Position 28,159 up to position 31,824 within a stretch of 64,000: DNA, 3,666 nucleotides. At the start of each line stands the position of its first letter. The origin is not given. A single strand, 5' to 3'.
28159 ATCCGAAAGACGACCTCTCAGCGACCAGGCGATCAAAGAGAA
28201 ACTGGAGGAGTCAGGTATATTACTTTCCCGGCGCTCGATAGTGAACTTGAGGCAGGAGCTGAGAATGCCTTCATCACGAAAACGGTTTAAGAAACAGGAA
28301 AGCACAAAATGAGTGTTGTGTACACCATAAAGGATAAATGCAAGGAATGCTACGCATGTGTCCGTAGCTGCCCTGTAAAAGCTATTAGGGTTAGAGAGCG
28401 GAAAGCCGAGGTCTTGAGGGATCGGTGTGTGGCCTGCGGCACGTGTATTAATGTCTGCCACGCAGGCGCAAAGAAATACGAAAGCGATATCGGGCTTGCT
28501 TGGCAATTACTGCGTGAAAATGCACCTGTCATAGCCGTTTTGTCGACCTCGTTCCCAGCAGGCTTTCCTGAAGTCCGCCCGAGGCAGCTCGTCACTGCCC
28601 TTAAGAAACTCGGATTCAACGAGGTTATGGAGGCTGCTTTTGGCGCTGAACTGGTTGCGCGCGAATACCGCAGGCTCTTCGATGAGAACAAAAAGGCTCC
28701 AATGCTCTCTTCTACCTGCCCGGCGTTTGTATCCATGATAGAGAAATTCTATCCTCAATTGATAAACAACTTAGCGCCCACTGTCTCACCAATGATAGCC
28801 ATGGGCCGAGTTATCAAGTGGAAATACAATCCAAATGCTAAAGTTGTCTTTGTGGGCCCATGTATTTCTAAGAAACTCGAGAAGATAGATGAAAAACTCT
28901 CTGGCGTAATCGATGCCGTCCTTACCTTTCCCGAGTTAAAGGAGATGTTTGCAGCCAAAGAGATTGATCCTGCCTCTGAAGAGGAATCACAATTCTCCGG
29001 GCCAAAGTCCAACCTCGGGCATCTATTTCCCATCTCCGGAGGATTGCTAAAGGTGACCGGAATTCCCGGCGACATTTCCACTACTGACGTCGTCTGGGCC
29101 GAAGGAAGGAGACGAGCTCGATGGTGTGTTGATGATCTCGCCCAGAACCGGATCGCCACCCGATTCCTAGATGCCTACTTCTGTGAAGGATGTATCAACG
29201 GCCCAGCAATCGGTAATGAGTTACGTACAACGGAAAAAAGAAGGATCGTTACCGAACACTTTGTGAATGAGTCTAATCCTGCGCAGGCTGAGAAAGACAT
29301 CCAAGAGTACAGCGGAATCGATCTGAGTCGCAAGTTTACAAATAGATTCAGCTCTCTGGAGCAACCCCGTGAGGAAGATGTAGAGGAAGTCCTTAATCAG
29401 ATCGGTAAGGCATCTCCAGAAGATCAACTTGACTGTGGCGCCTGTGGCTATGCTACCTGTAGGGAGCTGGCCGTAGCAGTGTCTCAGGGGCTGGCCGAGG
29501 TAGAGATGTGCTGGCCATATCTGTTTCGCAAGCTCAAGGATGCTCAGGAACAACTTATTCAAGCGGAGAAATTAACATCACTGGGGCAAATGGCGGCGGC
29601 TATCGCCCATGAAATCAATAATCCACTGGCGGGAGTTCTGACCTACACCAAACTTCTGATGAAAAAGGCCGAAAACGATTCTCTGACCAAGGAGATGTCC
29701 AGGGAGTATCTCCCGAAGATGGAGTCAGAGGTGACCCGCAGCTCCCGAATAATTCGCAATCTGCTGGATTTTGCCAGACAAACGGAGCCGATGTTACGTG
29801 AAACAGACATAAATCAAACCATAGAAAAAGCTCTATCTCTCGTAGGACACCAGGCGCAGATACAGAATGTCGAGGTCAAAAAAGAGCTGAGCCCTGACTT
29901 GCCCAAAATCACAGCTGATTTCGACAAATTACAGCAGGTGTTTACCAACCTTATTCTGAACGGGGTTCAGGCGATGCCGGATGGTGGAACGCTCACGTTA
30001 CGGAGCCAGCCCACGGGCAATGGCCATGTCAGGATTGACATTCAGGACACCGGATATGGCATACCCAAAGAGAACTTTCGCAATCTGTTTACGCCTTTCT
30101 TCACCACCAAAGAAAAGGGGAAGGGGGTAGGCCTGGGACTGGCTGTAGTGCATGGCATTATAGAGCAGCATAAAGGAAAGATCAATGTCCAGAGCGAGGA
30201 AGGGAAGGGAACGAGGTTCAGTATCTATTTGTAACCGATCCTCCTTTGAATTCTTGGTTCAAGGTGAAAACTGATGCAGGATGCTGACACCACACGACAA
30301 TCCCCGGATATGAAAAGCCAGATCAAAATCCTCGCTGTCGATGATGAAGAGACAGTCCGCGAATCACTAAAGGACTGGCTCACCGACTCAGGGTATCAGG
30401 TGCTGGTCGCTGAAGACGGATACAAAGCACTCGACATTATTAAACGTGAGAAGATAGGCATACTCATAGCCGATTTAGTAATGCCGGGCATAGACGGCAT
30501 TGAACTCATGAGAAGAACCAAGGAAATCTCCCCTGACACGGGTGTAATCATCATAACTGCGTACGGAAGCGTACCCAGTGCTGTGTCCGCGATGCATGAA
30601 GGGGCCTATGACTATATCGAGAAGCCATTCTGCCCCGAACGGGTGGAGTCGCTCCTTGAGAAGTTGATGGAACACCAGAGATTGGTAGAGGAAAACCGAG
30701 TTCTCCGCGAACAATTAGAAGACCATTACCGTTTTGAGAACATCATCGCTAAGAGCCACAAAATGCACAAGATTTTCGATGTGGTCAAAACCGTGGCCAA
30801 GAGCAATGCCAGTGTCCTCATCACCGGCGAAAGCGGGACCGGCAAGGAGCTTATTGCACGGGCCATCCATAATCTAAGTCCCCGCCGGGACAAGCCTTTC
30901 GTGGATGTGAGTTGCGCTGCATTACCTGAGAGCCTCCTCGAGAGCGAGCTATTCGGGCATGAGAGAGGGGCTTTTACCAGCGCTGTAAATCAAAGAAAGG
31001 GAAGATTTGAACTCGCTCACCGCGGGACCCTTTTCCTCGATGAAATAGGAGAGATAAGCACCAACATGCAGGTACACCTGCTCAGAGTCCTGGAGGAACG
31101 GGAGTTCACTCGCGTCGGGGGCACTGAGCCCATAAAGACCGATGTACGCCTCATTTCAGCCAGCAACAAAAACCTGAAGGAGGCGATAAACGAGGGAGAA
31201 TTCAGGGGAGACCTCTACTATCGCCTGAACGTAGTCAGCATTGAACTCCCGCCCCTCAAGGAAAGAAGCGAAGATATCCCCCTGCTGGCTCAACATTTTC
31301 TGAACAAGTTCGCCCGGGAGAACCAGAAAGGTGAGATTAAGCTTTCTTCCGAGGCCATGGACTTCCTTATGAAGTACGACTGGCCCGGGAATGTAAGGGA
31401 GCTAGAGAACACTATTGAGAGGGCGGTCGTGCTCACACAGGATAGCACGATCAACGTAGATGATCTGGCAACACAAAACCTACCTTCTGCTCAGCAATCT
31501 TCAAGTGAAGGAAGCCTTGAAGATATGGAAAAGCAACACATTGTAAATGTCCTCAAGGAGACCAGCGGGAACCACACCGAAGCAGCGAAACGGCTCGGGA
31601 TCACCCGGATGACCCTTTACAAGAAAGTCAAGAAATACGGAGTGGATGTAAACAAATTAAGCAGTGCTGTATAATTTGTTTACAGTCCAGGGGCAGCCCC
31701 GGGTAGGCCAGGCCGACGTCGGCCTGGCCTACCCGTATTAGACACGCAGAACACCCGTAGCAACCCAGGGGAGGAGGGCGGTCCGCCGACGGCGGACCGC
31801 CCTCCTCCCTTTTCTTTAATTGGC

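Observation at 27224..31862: Self-contained sigma-54 circuit embedded in an Hdr/Mvh electron-bifurcation cluster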

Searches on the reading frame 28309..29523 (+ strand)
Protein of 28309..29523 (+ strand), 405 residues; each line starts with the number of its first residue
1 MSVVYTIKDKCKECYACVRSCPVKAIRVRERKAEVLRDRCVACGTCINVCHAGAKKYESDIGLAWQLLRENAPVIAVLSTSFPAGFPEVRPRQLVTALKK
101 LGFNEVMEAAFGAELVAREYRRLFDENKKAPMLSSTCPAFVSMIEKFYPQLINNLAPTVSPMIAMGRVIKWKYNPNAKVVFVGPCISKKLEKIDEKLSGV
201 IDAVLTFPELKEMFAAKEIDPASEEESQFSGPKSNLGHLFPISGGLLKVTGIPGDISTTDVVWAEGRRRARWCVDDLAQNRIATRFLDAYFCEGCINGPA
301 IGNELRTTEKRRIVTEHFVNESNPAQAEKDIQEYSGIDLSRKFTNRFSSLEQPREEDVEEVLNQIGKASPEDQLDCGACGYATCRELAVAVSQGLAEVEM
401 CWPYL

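Call 42: search_solved_structures(query=window:28309-29523:+, max_evalue=0.001, show_alignments=2)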
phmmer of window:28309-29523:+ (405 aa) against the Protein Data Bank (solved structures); distinct sequences matched with E-value up to 0.001: 66 (the best 60 are shown).
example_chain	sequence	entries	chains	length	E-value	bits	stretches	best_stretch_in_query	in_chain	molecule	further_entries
7p5h_A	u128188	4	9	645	2e-28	102.9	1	35-246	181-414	Fe-hydrogenase, subunit alpha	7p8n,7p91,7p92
8a6t_A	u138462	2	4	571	1.3e-25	93.7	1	33-248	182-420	Electron bifurcating hydrogenase subunit HydA1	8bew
7qv7_D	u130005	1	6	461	4.1e-24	88.7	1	72-246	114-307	Hydrogen dependent carbon dioxide reductase subunit HydA2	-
6gm4_A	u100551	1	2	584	8.8e-22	81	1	39-248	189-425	Iron hydrogenase 1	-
6gly_A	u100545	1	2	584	1.6e-21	80.2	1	39-248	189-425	Iron hydrogenase 1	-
6gm0_A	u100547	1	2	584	1.6e-21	80.2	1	39-248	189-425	Iron hydrogenase 1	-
1c4a_A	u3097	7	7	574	1.7e-21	80.1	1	39-248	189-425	PROTEIN (FE-ONLY HYDROGENASE) | PROTEIN (PERIPLASMIC HYDROGENASE 1) | Iron hydrogenase 1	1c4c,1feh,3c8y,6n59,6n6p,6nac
6gm8_A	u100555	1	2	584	1.7e-21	80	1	39-248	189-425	Iron hydrogenase 1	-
7qhf_A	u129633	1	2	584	1.8e-21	80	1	39-248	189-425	Iron hydrogenase 1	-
6glz_A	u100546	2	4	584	1.8e-21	80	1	39-248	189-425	Iron hydrogenase 1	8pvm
5la3_A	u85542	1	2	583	1.9e-21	79.9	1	39-248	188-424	Iron hydrogenase 1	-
6yf4_A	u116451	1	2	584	1.9e-21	79.9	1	39-248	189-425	Iron hydrogenase 1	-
6gm3_A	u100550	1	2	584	2e-21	79.9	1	39-248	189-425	Iron hydrogenase 1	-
4xdd_A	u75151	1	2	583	2.2e-21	79.7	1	39-248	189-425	Iron hydrogenase 1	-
4xdc_A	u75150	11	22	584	2.2e-21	79.7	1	39-248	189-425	Iron hydrogenase 1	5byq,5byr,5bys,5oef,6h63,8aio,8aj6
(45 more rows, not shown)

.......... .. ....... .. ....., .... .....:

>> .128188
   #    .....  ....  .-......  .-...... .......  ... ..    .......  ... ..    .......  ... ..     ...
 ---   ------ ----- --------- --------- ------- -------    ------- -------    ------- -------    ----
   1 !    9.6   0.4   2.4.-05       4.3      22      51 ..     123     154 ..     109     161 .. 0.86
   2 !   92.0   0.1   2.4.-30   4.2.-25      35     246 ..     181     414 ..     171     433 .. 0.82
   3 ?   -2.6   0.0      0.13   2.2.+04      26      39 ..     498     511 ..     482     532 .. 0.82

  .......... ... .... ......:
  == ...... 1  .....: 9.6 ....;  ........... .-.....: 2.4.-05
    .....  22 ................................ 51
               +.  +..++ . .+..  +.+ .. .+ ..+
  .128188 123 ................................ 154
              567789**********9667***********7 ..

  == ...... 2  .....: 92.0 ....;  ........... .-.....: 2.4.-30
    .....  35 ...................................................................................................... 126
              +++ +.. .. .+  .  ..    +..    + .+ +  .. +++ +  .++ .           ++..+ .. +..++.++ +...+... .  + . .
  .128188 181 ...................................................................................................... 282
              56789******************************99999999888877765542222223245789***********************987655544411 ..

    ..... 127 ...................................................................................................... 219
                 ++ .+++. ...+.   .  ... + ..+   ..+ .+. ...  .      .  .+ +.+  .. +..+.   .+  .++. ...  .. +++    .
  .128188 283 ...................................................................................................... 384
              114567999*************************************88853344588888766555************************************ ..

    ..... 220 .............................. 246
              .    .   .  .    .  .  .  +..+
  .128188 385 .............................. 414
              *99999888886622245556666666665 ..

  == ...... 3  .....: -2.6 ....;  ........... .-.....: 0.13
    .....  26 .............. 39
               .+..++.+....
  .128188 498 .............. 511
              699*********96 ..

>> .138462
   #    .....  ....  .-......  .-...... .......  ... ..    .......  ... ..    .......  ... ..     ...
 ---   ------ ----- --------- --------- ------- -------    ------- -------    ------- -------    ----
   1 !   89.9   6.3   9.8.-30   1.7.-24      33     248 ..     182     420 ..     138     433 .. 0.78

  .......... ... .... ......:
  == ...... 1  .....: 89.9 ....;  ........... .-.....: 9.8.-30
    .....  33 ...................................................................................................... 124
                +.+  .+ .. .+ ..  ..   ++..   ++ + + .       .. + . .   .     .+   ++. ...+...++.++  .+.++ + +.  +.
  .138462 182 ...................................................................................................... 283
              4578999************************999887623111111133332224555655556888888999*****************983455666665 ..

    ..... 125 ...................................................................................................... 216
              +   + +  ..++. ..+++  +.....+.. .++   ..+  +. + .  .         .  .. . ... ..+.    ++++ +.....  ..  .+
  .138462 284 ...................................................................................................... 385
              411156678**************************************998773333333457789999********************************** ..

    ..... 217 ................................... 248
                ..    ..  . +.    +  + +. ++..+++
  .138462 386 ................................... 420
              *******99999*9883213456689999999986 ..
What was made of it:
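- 28309..30234 (+): Soluble sensor histidine kinase. A HydS-type sensory [FeFe]-hydrogenase module (two [4Fe-4S] motifs, an H-domain and Cx2Cx4Cx16C) is fused to HisKA-HATPase_c. Its start overlaps the sigma gene's stop (ATGA). Alignment to [FeFe]-hydrogenase structures, E 2e-28 (call 42).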

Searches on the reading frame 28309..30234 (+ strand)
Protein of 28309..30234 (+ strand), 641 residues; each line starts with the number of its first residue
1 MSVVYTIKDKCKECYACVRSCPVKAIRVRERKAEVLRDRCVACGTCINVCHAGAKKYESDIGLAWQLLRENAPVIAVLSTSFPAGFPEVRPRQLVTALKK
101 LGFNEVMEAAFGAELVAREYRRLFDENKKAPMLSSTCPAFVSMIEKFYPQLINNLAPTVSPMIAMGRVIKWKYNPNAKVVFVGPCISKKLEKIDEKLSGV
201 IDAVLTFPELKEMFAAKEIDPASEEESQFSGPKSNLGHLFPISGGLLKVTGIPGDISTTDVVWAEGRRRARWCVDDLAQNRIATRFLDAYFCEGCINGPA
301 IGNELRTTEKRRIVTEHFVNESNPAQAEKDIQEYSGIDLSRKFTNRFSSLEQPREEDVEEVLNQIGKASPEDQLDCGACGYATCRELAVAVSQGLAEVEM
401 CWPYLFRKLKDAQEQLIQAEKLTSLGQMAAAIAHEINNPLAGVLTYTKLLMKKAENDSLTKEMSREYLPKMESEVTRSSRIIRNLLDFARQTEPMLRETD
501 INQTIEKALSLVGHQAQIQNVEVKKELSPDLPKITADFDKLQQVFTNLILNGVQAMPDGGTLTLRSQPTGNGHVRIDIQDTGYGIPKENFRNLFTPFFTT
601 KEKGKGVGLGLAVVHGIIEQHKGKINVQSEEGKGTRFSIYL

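Call 3: search_protein_families(library=pfam, proteins=[window:28309-30234:+], max_evalue=0.01)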
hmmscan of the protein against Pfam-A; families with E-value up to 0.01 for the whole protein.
window:28309-30234:+ (641 aa): 16 families
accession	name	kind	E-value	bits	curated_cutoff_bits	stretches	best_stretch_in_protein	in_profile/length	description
PF02906.19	Fe_hyd_lg_C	-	4.4e-53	180.9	22.1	1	74-299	3-245/245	Iron only hydrogenase large subunit, C-terminal domain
PF02518.31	HATPase_c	-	2e-26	93.1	26.4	1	537-641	2-107/111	Histidine kinase-, DNA gyrase B-, and HSP90-like ATPase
PF00512.31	HisKA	-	4.9e-16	59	26.9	1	425-492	2-64/66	His Kinase A (phospho-acceptor) domain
PF04060.18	FeS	-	2.5e-10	40.3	23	1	373-402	3-32/33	Putative Fe-S cluster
PF13237.11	Fer4_10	-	1.5e-07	31.7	25.5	1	6-50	4-52/53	4Fe-4S dicluster domain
PF12838.12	Fer4_7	-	2.2e-07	31.7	27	1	10-54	1-52/52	4Fe-4S dicluster domain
PF00037.32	Fer4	-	4.2e-06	26.8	21.1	2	5-27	2-24/24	4Fe-4S binding domain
PF12837.12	Fer4_6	-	5.9e-06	26.4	25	2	33-54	2-23/24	4Fe-4S binding domain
PF14697.11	Fer4_21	-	1e-05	26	35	1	8-50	5-51/59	4Fe-4S dicluster domain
PF13187.11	Fer4_9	-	1.4e-05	25.4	27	1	10-53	1-50/52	4Fe-4S dicluster domain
PF25160.1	LdpA_Fe-S-bd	-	0.00018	21.7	27.6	1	16-52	8-40/49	LdpA Fe-S cluster-binding domain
PF12797.12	Fer4_2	-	0.00052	20.3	24.5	2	4-23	3-22/22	4Fe-4S binding domain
PF13183.11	Fer4_8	-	0.00085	20.3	27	0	38-56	3-21/68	4Fe-4S dicluster domain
PF14501.12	HATPase_c_5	-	0.0016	18.7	22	1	543-632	8-93/102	GHKL domain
PF13589.12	HATPase_c_3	-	0.0066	16.9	25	0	542-602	4-62/137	Histidine kinase-, DNA gyrase B-, and HSP90-like ATPase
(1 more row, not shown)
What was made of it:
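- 28309..30234 (+): Pfam hits (call 3).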

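Call 6: search_protein_families(library=ncbifam, proteins=[window:28309-30234:+], max_evalue=0.01)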
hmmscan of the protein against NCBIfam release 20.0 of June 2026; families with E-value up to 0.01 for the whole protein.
window:28309-30234:+ (641 aa): 142 families (the best 25 are shown)
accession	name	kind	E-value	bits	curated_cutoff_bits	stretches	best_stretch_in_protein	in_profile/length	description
NF008468.0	PRK11360.1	equivalog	2.3e-67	227.8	646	1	410-641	381-606/616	two-component system sensor histidine kinase AtoS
TIGR04105.1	FeFe_hydrog_B1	subfamily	2.4e-66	224.3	450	1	16-301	165-458/462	monomeric [FeFe] hydrogenase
NF007688.0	PRK10364.1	equivalog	2.2e-60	204.8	479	1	410-641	225-449/460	two-component system sensor histidine kinase ZraS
NF038348.1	T2SS_HK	subfamily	1e-47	162.9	450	2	476-641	409-571/574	histidine kinase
NF010411.0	PRK13837.1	equivalog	1.2e-44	152.6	647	1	413-641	438-673/828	two-component system VirA-like sensor kinase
NF052574.1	HisKinEspCMyxo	equivalog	8.9e-43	146.5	1200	1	410-641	402-635/785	serine histidine kinase EspC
NF046020.1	HisKinCckABruc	equivalog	4.7e-41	140.5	1000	1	412-641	467-705/868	cell cycle histidine kinase CckA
NF047466.1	hybrid_RR_LvrB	exception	4.2e-40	138.1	500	1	411-639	138-372/377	hybrid histidine kinase/response regulator LvrB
NF053867.1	SprKinKinDBac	equivalog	5.1e-39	134.1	775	1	413-640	273-494/500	sporulation kinase KinD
NF052573.1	HisKinEspAMyxo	equivalog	6.4e-38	130.3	1400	1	362-641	319-609/755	serine histidine kinase EspA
NF046044.1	PnpS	equivalog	7.9e-38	130.5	400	1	430-641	175-389/390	two-component system histidine kinase PnpS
NF010076.0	PRK13557.1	subfamily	1.2e-37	129.5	631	1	410-640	148-391/540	histidine kinase famiy protein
NF047497.1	HK_LIC_12097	equivalog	1.4e-36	126.1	500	1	408-640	133-363/367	LIC_12097 family sensor histidine kinase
NF041777.1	sens_FixL_Rhizob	equivalog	3.2e-36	125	850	1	408-639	245-477/485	sensor protein FixL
NF046026.1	HisKinCckACaul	equivalog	8.2e-35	120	1000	1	408-641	285-530/678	cell cycle histidine kinase CckA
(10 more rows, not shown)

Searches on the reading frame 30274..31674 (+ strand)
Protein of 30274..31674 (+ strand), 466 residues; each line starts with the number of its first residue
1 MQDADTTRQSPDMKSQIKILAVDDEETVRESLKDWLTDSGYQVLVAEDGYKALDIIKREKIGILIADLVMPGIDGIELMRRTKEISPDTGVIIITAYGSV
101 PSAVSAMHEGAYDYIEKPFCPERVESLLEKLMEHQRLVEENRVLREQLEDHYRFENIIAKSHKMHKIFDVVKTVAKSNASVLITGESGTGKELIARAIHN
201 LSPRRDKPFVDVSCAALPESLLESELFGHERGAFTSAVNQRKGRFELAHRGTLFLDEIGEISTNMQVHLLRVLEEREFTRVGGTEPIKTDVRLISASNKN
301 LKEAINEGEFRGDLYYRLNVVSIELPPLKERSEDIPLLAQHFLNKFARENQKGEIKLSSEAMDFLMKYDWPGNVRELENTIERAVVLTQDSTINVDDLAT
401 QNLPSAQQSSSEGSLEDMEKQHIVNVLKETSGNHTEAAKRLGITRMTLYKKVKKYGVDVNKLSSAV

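Call 3: search_protein_families(library=pfam, proteins=[window:30274-31674:+], max_evalue=0.01)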
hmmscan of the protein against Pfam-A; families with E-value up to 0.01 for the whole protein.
window:30274-31674:+ (466 aa): 17 families
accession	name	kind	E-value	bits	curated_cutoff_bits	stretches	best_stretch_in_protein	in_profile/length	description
PF00158.32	Sigma54_activat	-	5.7e-73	244.6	20.2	1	157-324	1-168/168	Sigma-54 interaction domain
PF25601.1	AAA_lid_14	-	1.3e-30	105.4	27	1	329-411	1-83/87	AAA+ ATPase lid domain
PF00072.30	Response_reg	-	9.8e-29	100.2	30.2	1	19-126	1-108/111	Response regulator receiver domain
PF14532.12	Sigma54_activ_2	-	8.9e-25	88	25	1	158-328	1-138/138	Sigma-54 interaction domain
PF02954.25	HTH_8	-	1.3e-15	57.2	22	1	414-455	1-42/42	Bacterial regulatory protein, Fis family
PF07728.20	AAA_5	-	4.3e-09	36.9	22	1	181-300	2-124/139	AAA domain (dynein-related subfamily)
PF01078.27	Mg_chelatase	-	2.4e-08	34.1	20.3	1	238-298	95-157/207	Magnesium chelatase, subunit ChlI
PF07724.20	AAA_2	-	6.1e-06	26.8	27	1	178-307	3-133/166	AAA domain (Cdc48 subfamily)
PF00004.35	AAA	-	6.1e-05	23.9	21.2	1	181-299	1-110/131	ATPase family associated with various cellular activities (AAA)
PF18024.7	HTH_50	-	0.0011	19.1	27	1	415-457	8-49/50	Helix-turn-helix domain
PF13604.12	AAA_30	-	0.0021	18.2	27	1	170-277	9-116/191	AAA domain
PF20030.5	bpMoxR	-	0.0023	17.5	27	0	167-299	20-146/205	MoxR domain in the MoxR-vWA-beta-propeller ternary systems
PF12775.13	AAA_7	-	0.0027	17.7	25.8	1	149-203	4-58/181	P-loop containing dynein motor region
PF20720.3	nSTAND3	-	0.003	17.7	27.2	0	165-198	4-37/155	Novel STAND NTPase 3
PF13191.12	AAA_16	-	0.0044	18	32.6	0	164-214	9-60/167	AAA ATPase domain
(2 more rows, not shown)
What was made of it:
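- Checked: (iii) The activator is 30274-31674, with REC, Sigma54_activat, AAA_lid_14 and HTH_8 (call 3).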

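Call 6: search_protein_families(library=ncbifam, proteins=[window:30274-31674:+], max_evalue=0.01)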
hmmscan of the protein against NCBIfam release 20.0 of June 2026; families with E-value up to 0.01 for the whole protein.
window:30274-31674:+ (466 aa): 128 families (the best 25 are shown)
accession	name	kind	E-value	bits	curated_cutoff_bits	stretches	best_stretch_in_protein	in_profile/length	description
NF008469.0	PRK11361.1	equivalog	3e-148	494.3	714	1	13-459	1-458/461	acetoacetate metabolism transcriptional regulator AtoC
TIGR01818.1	ntrC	equivalog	8.2e-137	456.8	558.6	2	19-409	1-388/463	nitrogen regulation protein NR(I)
TIGR02915.1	PEP_resp_reg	equivalog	9.5e-134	446.6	502.6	1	19-457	1-444/445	PEP-CTERM-box response regulator transcription factor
NF007689.0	PRK10365.1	equivalog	2.9e-130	435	760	1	14-452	3-439/441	sigma-54-dependent response regulator transcription factor ZraR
TIGR01817.1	nifA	equivalog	1.1e-124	417.1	528.85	1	129-419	172-457/534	nif-specific transcriptional activator NifA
NF011695.0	PRK15115.1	equivalog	3.6e-120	401.7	763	1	15-461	5-442/445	two-component system response regulator GlrR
NF051870.1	NAssimRespRegNtrX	equivalog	6.2e-117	391.3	600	1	18-457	3-452/452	nitrogen assimilation response regulator NtrX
NF041552.1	TF_PrdR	equivalog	1.1e-116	390.5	795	1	128-456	241-577/577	sigma-54 dependent transcriptional regulator PrdR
NF008176.1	PRK10923.1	equivalog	4.5e-114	381.6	620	2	18-411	5-394/469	nitrogen regulation protein NR(I)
NF041946.1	LuxO_transreg_Vib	equivalog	3.8e-109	365.5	800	1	22-401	2-379/463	quorum-sensing sigma-54 dependent transcriptional regulator LuxO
NF011958.0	PRK15429.1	equivalog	9.8e-109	364.9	830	1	134-462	357-691/692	formate hydrogenlyase transcriptional activator FlhA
NF050807.1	TransRegFlbDCaul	equivalog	2.9e-107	359.3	750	1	39-457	23-440/454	sigma-54-dependent transcriptional regulator FlbD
NF038308.1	RNA_repair_RtcR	equivalog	9.3e-106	354.7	650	1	101-456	124-517/530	RNA repair transcriptional activator RtcR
NF049963.1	RespRegFlgRCampy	domain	2.5e-104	349.5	750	1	19-456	3-428/429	fla regulon two-component system response regulator FlgR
NF003451.0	PRK05022.1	equivalog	1.1e-101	341.1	476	1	129-457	166-510/512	nitric oxide reductase transcriptional regulator NorR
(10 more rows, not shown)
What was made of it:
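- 30274..31674 (+): NtrC/AtoC-type enhancer-binding response regulator (REC, AAA+ sigma-54 interaction domain, Fis-type HTH). Its L1 loop reads GAFTSA. Sigma54_activat scores E 6e-73, and the best NCBIfam hit is AtoC at 494 bits (calls 3, 6).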
